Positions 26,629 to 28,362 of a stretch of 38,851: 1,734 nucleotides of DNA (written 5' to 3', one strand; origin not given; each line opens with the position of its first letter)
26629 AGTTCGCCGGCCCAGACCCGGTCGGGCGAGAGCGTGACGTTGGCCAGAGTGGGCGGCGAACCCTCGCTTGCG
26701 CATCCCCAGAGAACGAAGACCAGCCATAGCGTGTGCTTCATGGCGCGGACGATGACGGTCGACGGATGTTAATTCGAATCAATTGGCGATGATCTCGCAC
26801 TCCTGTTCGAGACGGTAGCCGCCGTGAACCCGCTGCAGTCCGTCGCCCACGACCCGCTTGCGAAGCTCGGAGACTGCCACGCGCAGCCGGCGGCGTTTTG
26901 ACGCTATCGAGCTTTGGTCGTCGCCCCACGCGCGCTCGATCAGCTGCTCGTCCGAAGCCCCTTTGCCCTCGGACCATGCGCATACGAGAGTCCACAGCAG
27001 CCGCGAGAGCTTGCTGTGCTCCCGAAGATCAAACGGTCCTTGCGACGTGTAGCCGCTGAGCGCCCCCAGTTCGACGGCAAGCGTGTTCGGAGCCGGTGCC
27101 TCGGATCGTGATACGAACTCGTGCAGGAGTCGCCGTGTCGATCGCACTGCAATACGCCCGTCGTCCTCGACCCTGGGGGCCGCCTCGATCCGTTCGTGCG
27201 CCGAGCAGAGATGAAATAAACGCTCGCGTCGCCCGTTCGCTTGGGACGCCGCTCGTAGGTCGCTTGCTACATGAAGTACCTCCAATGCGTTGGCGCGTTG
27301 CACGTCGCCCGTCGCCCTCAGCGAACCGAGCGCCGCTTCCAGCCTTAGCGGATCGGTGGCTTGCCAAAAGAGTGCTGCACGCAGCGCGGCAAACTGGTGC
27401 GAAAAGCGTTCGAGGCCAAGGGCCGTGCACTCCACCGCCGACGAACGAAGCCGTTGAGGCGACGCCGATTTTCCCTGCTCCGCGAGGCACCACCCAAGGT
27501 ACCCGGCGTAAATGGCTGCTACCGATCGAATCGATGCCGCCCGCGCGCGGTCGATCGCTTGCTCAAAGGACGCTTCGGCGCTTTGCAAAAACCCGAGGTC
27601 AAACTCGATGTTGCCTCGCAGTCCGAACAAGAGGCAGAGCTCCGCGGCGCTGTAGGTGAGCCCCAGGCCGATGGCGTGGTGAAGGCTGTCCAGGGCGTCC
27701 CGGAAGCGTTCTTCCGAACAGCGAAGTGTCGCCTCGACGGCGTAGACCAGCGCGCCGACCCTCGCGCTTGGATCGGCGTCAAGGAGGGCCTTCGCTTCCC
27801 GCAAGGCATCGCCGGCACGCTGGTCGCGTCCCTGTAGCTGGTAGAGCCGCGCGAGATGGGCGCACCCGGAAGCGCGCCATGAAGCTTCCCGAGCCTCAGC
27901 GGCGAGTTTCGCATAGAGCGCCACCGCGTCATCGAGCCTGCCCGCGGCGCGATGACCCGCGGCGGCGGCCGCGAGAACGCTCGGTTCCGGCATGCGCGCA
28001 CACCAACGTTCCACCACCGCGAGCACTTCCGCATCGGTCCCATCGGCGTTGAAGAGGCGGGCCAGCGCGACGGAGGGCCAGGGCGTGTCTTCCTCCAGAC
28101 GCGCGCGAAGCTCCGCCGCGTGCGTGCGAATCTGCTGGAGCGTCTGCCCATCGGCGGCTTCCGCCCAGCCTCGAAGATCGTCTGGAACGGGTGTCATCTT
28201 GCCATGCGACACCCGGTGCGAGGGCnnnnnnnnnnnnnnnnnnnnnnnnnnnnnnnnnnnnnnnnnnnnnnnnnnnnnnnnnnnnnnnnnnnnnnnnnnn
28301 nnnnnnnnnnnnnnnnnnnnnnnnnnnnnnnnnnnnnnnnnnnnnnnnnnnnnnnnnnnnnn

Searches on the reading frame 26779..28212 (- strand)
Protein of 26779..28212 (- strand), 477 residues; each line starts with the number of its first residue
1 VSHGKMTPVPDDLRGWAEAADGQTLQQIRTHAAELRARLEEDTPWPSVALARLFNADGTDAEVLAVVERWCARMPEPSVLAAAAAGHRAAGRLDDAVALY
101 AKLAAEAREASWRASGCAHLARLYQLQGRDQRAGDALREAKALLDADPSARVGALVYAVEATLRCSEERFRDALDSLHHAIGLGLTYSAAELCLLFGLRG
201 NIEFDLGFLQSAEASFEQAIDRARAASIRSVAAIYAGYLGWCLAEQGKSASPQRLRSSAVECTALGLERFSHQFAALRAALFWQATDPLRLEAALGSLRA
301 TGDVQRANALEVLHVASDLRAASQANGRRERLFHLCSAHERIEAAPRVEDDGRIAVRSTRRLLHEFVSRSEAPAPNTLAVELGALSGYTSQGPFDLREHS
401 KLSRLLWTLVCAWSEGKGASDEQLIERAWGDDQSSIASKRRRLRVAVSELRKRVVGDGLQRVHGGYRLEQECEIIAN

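Call 4: search_protein_families(library=pfam, proteins=[window:26779-28212:-], max_evalue=0.1)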
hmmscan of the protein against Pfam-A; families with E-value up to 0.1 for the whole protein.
window:26779-28212:- (477 aa): 3 families
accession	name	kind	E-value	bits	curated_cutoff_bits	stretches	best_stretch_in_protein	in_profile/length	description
PF00486.34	Trans_reg_C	-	3e-05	24.4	26.2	1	401-456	9-59/77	Transcriptional regulatory protein, C terminal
PF13424.12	TPR_12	-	0.00049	20.7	30.1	1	198-249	8-61/77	Tetratricopeptide repeat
PF13181.12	TPR_8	-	0.022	15.3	25.7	0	198-224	6-32/34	Tetratricopeptide repeat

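Call 5: search_protein_families(library=ncbifam, proteins=[window:26779-28212:-], max_evalue=0.1)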
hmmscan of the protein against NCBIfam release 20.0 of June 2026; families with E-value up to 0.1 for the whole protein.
window:26779-28212:- (477 aa): 1 family
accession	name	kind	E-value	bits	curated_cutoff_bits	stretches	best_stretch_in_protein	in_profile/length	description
NF047371.1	FlcA_CTERM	equivalog_domain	0.052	12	300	1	119-222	352-468/646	periplasmic flagellar collar protein FlcA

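Call 10: find_encoding_contigs(protein=window:26779-28212:-, flank=10000, max_places=6)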
Protein window:26779-28212:- (477 aa): no gene with exactly this product is on record in the collection.

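Call 17: find_homologous_proteins(query=window:26779-28212:-, max_evalue=0.001)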
Query window:26779-28212:- (477 aa): 1 proteins with E <= 0.001 among 8000 candidates.
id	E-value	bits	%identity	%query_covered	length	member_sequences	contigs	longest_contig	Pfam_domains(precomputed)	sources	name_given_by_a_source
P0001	0.0e+0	1014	99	99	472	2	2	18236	-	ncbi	ncbi:MAG: helix-turn-helix domain-containing protein [Myxococcota bacterium]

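Call 19: find_encoding_contigs(protein=P0001, flank=10000, max_places=6)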
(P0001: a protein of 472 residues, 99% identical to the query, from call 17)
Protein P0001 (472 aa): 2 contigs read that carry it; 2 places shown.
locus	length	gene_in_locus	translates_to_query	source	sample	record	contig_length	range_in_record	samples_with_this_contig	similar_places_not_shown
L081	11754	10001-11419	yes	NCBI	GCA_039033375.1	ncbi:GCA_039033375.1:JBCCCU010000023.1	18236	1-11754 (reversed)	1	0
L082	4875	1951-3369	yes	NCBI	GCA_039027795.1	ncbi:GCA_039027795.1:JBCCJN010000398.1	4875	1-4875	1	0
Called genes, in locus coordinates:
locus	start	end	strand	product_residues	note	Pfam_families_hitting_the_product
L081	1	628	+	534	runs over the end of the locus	-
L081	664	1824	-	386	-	PF07676:PD40 (faint)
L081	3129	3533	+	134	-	-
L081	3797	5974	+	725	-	PF13540:RCC1_2 (faint), PF25390:WD40_RLD (weak)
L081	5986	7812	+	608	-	-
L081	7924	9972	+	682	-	PF08298:AAA_PrkA, PF06798:PrkA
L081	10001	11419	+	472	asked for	-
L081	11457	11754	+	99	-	?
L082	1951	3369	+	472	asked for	-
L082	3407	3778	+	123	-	-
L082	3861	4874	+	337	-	?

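Call 23: search_protein_representatives(protein=window:26779-28212:-)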
Query: 477 residues. Proteins with E-value up to 0.001 (for the whole library): 56; up to 1e-10: 14; up to 1e-30: 7. The best 56 are listed.
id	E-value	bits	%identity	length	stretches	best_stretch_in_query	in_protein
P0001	0.0e+00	1014.0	99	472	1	6-477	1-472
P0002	6.4e-48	180.2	35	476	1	13-472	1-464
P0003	2.2e-46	175.1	36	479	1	18-469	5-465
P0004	5.8e-42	160.6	44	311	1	196-470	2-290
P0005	5.1e-39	150.9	39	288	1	202-469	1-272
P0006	5.3e-38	147.5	33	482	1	18-472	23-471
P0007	6.8e-34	134.0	34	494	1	13-474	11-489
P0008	3.8e-28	115.0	30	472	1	32-470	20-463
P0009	7.6e-26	107.5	32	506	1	14-475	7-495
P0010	4.0e-20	88.6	31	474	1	7-469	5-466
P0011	4.1e-20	88.6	33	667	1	136-474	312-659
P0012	1.3e-14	70.4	32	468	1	11-468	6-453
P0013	3.5e-13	65.7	32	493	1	11-466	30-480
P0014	2.5e-12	62.9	28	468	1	13-472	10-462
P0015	7.7e-10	54.7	30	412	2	189-471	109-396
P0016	9.4e-10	54.4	31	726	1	44-472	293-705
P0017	5.2e-08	48.7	28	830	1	120-470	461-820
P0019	3.7e-07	45.9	32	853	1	202-475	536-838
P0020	4.5e-07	45.6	29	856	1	107-469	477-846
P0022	1.6e-06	43.7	41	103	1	395-474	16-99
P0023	1.9e-06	43.6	44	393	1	392-475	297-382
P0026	2.0e-05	40.1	29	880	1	128-474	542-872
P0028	2.6e-05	39.8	34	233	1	405-474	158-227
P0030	4.7e-05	38.9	32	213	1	334-475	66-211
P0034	1.1e-04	37.7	38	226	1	389-473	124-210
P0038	2.0e-04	36.9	38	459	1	373-474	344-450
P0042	2.6e-04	36.5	41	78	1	402-472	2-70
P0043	3.0e-04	36.3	32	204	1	289-474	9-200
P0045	4.0e-04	35.9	34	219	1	301-473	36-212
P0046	4.1e-04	35.9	39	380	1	359-475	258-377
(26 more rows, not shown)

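Call 24: find_encoding_contigs(protein=P0002, flank=8000, max_places=4)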
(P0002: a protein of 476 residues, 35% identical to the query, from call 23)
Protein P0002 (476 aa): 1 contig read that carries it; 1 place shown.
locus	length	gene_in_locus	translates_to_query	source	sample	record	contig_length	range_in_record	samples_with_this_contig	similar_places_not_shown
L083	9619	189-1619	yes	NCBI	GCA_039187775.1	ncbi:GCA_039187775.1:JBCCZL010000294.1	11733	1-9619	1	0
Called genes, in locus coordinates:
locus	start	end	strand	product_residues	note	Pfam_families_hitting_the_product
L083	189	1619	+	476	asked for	-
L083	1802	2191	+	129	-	-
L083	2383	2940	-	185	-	PF04542:Sigma70_r2, PF08281:Sigma70_r4_2 (weak)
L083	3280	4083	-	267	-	PF03203:MerC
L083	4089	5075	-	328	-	PF01965:DJ-1_PfpI, PF00165:HTH_AraC (faint), PF00440:TetR_N (faint), PF12833:HTH_18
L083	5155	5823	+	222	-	PF01965:DJ-1_PfpI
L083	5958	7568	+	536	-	PF00474:SSF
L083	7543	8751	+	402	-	PF22422:MGH1-like_GH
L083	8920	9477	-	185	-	-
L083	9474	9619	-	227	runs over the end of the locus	-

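Call 25: find_encoding_contigs(protein=P0003, flank=8000, max_places=4)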
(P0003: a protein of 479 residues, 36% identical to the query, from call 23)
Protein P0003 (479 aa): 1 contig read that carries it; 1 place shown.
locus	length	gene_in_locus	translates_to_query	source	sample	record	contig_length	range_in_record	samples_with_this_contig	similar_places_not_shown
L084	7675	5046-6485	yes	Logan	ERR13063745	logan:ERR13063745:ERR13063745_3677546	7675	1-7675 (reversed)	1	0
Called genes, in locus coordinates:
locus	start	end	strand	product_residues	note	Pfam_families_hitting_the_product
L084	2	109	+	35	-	?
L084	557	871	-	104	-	-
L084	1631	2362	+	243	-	-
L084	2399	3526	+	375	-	-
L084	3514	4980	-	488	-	PF13429:TPR_15 (faint), PF07719:TPR_2 (faint), PF13424:TPR_12 (faint), PF13428:TPR_14 (faint), PF13432:TPR_16 (faint)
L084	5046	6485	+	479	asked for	-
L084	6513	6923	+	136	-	-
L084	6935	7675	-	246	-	?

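Call 27: search_protein_families(library=pfam, proteins=[P0002, P0003, P0006, P0007, P0011, P0016, P0017, P0019, P0020, P0026], max_evalue=0.01)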
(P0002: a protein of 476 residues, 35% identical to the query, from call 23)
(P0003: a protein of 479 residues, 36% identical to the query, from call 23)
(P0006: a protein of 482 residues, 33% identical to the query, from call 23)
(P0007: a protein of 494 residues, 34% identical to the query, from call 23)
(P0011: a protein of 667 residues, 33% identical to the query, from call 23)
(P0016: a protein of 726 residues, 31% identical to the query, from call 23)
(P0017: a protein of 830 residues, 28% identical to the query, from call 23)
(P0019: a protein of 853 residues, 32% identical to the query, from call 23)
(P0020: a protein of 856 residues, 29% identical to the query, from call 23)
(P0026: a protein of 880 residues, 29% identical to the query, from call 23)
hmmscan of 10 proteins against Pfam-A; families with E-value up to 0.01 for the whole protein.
P0002 (476 aa): 5 families
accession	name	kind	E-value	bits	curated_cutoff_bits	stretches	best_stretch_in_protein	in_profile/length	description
PF13424.12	TPR_12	-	9.8e-08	32.5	30.1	2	149-214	9-76/77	Tetratricopeptide repeat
PF07719.23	TPR_2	-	0.00053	20.3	27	0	188-214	6-32/34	Tetratricopeptide repeat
PF09976.15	TPR_21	-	0.0017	18.5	25.5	0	52-126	65-138/193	Tetratricopeptide repeat-like domain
PF13181.12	TPR_8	-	0.0038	17.7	25.7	0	188-213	6-31/34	Tetratricopeptide repeat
PF14559.12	TPR_19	-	0.004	17.9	25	1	56-94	16-54/68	Tetratricopeptide repeat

P0003 (479 aa): 2 families
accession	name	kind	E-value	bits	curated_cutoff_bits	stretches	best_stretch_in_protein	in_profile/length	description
PF09976.15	TPR_21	-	0.00012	22.3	25.5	1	70-174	77-174/193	Tetratricopeptide repeat-like domain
PF13424.12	TPR_12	-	0.0013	19.3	30.1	1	149-215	7-74/77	Tetratricopeptide repeat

P0006 (482 aa): 4 families
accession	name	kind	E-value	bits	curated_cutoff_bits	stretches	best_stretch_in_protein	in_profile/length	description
PF13424.12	TPR_12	-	1.4e-06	28.8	30.1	1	189-259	2-74/77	Tetratricopeptide repeat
PF13181.12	TPR_8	-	0.0016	18.9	25.7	0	192-221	3-32/34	Tetratricopeptide repeat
PF13374.12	TPR_10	-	0.002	18.6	27.5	0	190-221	2-33/42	Tetratricopeptide repeat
PF07719.23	TPR_2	-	0.0068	16.9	27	0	192-220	3-31/34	Tetratricopeptide repeat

P0007 (494 aa): 1 family
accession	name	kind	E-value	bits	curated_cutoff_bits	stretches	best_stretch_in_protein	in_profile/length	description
PF13424.12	TPR_12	-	0.0049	17.5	30.1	0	167-229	10-74/77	Tetratricopeptide repeat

P0011 (667 aa): 7 families
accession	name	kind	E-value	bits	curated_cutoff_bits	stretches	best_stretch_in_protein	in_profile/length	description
PF00376.29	MerR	-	8.1e-13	48.4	28.2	1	6-43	1-38/38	MerR family regulatory protein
PF12728.13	HTH_17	-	4.9e-10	40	27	1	4-51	1-46/51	Helix-turn-helix domain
PF13411.12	MerR_1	-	3.3e-08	33.9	21.6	1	6-49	2-44/69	MerR HTH family regulatory protein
PF13424.12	TPR_12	-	2.9e-06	27.8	30.1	2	372-439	5-74/77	Tetratricopeptide repeat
PF13518.12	HTH_28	-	0.00045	20.7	25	1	6-26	14-34/52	Helix-turn-helix domain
PF17874.7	TPR_MalT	-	0.00058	19.7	45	1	182-321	50-192/336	MalT-like TPR region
PF13384.12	HTH_23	-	0.0067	16.7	24.6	0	5-24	18-37/50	Homeodomain-like domain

P0016 (726 aa): 7 families
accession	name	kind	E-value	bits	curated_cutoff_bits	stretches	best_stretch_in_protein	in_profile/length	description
PF13424.12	TPR_12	-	2.5e-09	37.6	30.1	2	372-432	9-71/77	Tetratricopeptide repeat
PF00515.34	TPR_1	-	1.6e-07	31.3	27.8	0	451-472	6-27/34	Tetratricopeptide repeat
PF07719.23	TPR_2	-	7.3e-06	26.2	27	0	451-472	6-27/34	Tetratricopeptide repeat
PF00931.28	NB-ARC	-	0.0032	17.2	23.5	0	3-32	11-41/248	NB-ARC domain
PF13432.12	TPR_16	-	0.0033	18.3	32.7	1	373-432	3-57/65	Tetratricopeptide repeat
PF13414.12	TPR_11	-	0.0053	16.9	26.8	0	453-473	1-21/42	TPR repeat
PF13181.12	TPR_8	-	0.0057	17.2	25.7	0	453-472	8-27/34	Tetratricopeptide repeat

P0017 (830 aa): 6 families
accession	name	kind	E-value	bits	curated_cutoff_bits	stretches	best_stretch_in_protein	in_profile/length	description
PF13401.12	AAA_22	-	6.1e-08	33.5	27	1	26-120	8-109/130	AAA domain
PF00004.35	AAA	-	5.1e-06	27.4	21.2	1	27-107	2-69/131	ATPase family associated with various cellular activities (AAA)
PF13424.12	TPR_12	-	7.8e-05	23.2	30.1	1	514-569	19-76/77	Tetratricopeptide repeat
PF13191.12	AAA_16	-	0.00027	21.9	32.6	1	7-122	3-124/167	AAA ATPase domain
PF07728.20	AAA_5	-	0.00098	19.6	22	1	27-118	3-89/139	AAA domain (dynein-related subfamily)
PF13671.12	AAA_33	-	0.0092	16.7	27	1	27-104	3-78/143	AAA domain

P0019 (853 aa): 11 families
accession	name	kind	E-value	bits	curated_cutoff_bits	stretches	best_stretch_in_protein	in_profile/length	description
PF13401.12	AAA_22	-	1.8e-08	35.2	27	1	25-125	3-108/130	AAA domain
PF13424.12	TPR_12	-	7.5e-08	32.9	30.1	1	533-597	9-75/77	Tetratricopeptide repeat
PF13191.12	AAA_16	-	2.9e-06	28.3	32.6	1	9-142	2-104/167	AAA ATPase domain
PF05729.18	NACHT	-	1.5e-05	25.3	26.7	1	28-163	1-160/167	NACHT domain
PF13181.12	TPR_8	-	0.00018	21.8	25.7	0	451-477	2-28/34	Tetratricopeptide repeat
PF00931.28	NB-ARC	-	0.0002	21.2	23.5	1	25-220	16-219/248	NB-ARC domain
PF01637.24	ATPase_2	-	0.0003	21.1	33.2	1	9-68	1-62/225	ATPase domain predominantly from Archaea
PF13604.12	AAA_30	-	0.00078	19.7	27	1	22-66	13-57/191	AAA domain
PF07719.23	TPR_2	-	0.0014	19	27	0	610-637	4-31/34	Tetratricopeptide repeat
PF07728.20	AAA_5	-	0.0018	18.7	22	1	32-127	4-92/139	AAA domain (dynein-related subfamily)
PF23914.1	TPR_CcmH_CycH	-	0.0043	17.3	42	0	610-708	53-145/158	Cytochrome c-type biogenesis protein H TPR domain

P0020 (856 aa): 9 families
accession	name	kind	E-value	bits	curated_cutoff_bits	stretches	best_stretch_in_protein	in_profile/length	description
PF13401.12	AAA_22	-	7.6e-12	46.1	27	1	42-139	5-109/130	AAA domain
PF13191.12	AAA_16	-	3.4e-07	31.3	32.6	1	25-143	2-122/167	AAA ATPase domain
PF13424.12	TPR_12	-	1.4e-06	28.8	30.1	2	527-594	6-75/77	Tetratricopeptide repeat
PF17874.7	TPR_MalT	-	3.1e-05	23.8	45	1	528-668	5-147/336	MalT-like TPR region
PF13604.12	AAA_30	-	0.00015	22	27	1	42-145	18-119/191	AAA domain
PF20030.5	bpMoxR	-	0.0026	17.3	27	1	22-69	11-58/205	MoxR domain in the MoxR-vWA-beta-propeller ternary systems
PF07728.20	AAA_5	-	0.0027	18.1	22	1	45-137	2-89/139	AAA domain (dynein-related subfamily)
PF00515.34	TPR_1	-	0.0035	17.5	27.8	0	570-593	7-30/34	Tetratricopeptide repeat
PF00005.33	ABC_tran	-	0.0075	17.3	25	0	32-68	1-37/137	ABC transporter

P0026 (880 aa): 11 families
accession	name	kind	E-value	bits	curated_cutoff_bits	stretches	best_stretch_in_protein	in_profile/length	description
PF13424.12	TPR_12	-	1.5e-10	41.6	30.1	1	523-587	5-71/77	Tetratricopeptide repeat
PF13401.12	AAA_22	-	1.6e-09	38.6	27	1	34-137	7-121/130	AAA domain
PF17874.7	TPR_MalT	-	1.7e-09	37.8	45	1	531-670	11-152/336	MalT-like TPR region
PF07719.23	TPR_2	-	5.3e-09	35.9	27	0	563-590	3-30/34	Tetratricopeptide repeat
PF13191.12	AAA_16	-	1.3e-08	35.9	32.6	1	13-131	1-132/167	AAA ATPase domain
PF00931.28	NB-ARC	-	6.7e-05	22.7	23.5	1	18-212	2-202/248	NB-ARC domain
PF00515.34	TPR_1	-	0.00016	21.8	27.8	0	565-587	5-27/34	Tetratricopeptide repeat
PF09976.15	TPR_21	-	0.00089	19.5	25.5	0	499-553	124-178/193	Tetratricopeptide repeat-like domain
PF13181.12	TPR_8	-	0.0034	17.9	25.7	0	563-590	3-30/34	Tetratricopeptide repeat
PF00004.35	AAA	-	0.0079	17.1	21.2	0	36-118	2-72/131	ATPase family associated with various cellular activities (AAA)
PF07728.20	AAA_5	-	0.008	16.6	22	0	36-69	3-37/139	AAA domain (dynein-related subfamily)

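Call 28: find_encoding_contigs(protein=P0006, flank=8000, max_places=4)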
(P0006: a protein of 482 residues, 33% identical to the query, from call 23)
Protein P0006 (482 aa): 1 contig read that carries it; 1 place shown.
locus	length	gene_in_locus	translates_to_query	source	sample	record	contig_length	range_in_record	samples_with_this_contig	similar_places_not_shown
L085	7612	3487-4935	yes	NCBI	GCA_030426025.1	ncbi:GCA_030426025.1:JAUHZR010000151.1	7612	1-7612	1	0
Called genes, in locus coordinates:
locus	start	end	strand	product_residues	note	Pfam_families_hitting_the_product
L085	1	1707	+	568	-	?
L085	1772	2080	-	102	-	-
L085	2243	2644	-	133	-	PF00072:Response_reg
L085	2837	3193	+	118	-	PF06127:Mpo1-like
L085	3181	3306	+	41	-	-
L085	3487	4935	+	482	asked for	PF13424:TPR_12 (weak)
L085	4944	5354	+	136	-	-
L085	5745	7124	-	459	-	PF01139:RtcB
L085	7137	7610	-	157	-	?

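Call 29: find_encoding_contigs(protein=P0007, flank=8000, max_places=4)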
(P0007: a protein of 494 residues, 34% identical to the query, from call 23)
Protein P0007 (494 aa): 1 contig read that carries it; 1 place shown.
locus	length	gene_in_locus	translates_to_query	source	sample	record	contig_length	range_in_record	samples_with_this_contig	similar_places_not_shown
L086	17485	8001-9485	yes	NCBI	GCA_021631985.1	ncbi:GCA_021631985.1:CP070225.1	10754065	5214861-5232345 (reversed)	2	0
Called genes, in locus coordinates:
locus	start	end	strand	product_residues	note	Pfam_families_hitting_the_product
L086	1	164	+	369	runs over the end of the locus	PF07719:TPR_2 (faint), PF08308:PEGA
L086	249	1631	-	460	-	PF00364:Biotin_lipoyl, PF25917:BSH_RND (faint), PF25984:BSH_YknX (faint), PF25997:BSH_YhbJ (weak), PF02817:E3_binding, PF00198:2-oxoacid_dh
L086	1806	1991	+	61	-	-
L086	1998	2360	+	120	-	PF05099:TerB (faint)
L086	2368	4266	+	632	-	PF05362:Lon_C (weak), PF07719:TPR_2 (faint)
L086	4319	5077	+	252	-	-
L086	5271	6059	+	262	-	-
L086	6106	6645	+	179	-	-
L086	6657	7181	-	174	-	-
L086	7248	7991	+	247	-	PF00578:AhpC-TSA, PF08534:Redoxin, PF00462:Glutaredoxin (weak)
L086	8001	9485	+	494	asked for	-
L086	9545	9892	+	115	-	-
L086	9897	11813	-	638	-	PF13086:AAA_11, PF13245:AAA_19, PF13604:AAA_30, PF01443:Viral_helicase1 (faint), PF13087:AAA_12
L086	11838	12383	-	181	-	PF13577:SnoaL_4, PF13474:SnoaL_3 (weak), PF14534:DUF4440 (weak), PF12680:SnoaL_2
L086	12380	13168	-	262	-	PF00106:adh_short, PF08659:KR (faint), PF23441:SDR, PF13561:adh_short_C2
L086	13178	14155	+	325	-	PF00126:HTH_1, PF03466:LysR_substrate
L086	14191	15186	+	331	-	PF01790:LGT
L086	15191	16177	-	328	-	PF01476:LysM (faint), PF05489:Phage_tail_X (faint), PF13424:TPR_12 (faint)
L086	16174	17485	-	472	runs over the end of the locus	PF00069:Pkinase, PF07714:PK_Tyr_Ser-Thr, PF03109:ABC1, PF08308:PEGA (faint)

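Call 40: list_cluster_members(proteins=[P0001, P0073, P0075, P0077, P0091, P0129, P0078, P0083, P0110, P0116])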
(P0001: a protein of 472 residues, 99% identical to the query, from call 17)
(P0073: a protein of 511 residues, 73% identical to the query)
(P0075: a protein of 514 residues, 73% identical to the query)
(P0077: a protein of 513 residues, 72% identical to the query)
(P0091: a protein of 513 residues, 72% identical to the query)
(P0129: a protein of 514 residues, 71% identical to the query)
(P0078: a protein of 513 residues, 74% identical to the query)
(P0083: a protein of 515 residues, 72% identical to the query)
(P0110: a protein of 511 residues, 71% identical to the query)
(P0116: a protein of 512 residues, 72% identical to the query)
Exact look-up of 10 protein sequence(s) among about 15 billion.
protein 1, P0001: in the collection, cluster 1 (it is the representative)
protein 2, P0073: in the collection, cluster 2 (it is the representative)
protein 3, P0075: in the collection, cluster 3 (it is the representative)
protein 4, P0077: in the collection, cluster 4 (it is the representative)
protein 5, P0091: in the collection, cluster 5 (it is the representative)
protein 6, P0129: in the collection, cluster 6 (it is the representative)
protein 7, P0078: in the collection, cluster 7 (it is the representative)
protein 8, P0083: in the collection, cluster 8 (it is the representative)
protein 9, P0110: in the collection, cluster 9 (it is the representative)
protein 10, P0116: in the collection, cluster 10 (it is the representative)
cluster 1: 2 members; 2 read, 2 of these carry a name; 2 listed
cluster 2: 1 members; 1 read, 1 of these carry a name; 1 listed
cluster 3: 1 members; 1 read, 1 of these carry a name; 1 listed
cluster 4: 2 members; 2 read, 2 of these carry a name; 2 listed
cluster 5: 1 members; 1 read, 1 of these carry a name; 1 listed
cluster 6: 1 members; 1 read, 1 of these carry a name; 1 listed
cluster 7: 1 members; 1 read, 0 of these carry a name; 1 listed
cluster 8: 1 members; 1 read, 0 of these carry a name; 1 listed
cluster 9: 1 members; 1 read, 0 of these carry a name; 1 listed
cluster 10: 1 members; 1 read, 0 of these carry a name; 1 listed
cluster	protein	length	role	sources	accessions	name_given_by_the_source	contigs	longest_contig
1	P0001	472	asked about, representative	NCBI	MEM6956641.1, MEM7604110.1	MAG: helix-turn-helix domain-containing protein [Myxococcota bacterium]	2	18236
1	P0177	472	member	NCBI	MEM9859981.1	MAG: helix-turn-helix domain-containing protein [Myxococcota bacterium]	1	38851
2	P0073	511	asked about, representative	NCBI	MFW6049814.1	MAG: SpoVR family protein [Myxococcota bacterium]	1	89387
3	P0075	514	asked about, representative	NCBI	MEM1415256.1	MAG: SpoVR family protein [Myxococcota bacterium]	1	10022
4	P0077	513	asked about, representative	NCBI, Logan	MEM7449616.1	MAG: SpoVR family protein [Myxococcota bacterium]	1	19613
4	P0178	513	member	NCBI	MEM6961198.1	MAG: SpoVR family protein [Myxococcota bacterium]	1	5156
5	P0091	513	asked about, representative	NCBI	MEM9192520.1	MAG: SpoVR family protein [Myxococcota bacterium]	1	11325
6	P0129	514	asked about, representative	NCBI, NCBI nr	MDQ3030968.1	MAG: SpoVR family protein [Myxococcota bacterium] | SpoVR family protein [Myxococcota bacterium]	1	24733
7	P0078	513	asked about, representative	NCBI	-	-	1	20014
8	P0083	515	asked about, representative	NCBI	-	-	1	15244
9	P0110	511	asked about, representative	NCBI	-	-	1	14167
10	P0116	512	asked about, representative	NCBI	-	-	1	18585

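Call 41: find_encoding_contigs(protein=P0178, flank=10000, max_places=4)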
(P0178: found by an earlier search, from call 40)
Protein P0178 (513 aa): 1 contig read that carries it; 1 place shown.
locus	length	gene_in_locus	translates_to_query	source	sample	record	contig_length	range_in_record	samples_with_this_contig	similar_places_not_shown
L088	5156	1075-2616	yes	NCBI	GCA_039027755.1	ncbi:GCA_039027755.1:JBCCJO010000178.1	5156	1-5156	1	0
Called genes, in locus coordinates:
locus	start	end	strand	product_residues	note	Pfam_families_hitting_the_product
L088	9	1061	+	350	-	PF04285:DUF444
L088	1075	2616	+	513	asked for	PF04293:SpoVR, PF24755:SpoVR_C (weak)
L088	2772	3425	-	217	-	PF07719:TPR_2 (faint), PF13432:TPR_16 (weak)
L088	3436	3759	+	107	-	-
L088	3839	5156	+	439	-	PF00526:Dicty_CTDC (weak)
